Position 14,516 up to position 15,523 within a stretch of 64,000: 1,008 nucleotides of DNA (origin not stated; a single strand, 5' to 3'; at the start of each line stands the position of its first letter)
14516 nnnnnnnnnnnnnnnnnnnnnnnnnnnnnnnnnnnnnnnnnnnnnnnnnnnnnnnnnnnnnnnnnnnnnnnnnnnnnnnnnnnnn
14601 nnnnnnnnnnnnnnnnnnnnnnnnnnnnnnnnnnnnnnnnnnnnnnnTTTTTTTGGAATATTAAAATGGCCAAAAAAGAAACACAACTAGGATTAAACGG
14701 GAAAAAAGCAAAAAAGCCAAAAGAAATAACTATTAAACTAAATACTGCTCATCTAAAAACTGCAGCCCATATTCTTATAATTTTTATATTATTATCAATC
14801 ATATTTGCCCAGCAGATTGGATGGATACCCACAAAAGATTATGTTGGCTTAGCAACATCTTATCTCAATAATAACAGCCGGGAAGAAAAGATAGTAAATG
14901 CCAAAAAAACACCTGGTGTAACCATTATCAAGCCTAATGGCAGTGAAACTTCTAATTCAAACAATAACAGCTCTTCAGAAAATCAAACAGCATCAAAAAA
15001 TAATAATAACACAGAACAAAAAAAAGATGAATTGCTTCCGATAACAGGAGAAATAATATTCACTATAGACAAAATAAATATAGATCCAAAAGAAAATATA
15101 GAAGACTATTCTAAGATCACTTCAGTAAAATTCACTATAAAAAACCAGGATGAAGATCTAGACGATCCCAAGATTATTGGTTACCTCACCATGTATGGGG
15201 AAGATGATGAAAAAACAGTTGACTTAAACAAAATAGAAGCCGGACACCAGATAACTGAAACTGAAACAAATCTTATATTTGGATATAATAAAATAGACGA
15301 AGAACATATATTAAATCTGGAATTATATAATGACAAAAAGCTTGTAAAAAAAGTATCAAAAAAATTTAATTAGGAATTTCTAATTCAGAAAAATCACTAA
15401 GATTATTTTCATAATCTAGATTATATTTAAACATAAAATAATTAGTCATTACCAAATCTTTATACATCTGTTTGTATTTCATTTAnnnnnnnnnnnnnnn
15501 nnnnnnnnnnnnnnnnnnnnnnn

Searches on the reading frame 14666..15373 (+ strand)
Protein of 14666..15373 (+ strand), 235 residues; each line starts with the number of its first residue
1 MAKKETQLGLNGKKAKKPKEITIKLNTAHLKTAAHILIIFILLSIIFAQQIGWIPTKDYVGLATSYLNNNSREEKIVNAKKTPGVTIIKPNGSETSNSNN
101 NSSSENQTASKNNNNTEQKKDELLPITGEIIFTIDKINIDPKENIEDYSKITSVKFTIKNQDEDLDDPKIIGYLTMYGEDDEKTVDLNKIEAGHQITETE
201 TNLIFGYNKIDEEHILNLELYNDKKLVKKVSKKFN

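Call 33: search_protein_families(library=pfam, proteins=[window:14666-15373:+], max_evalue=0.1)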
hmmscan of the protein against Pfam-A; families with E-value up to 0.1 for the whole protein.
window:14666-15373:+ (235 aa): 1 family
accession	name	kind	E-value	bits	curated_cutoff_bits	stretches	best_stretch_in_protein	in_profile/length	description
PF22485.1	DUF6987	-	0.039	14.2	26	1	99-168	4-73/200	Domain of unknown function (DUF6987)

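Call 44: search_protein_families(library=ncbifam, proteins=[window:14666-15373:+], max_evalue=0.01)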
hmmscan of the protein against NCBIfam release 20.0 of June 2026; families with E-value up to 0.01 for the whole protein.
window:14666-15373:+ (235 aa): 0 families
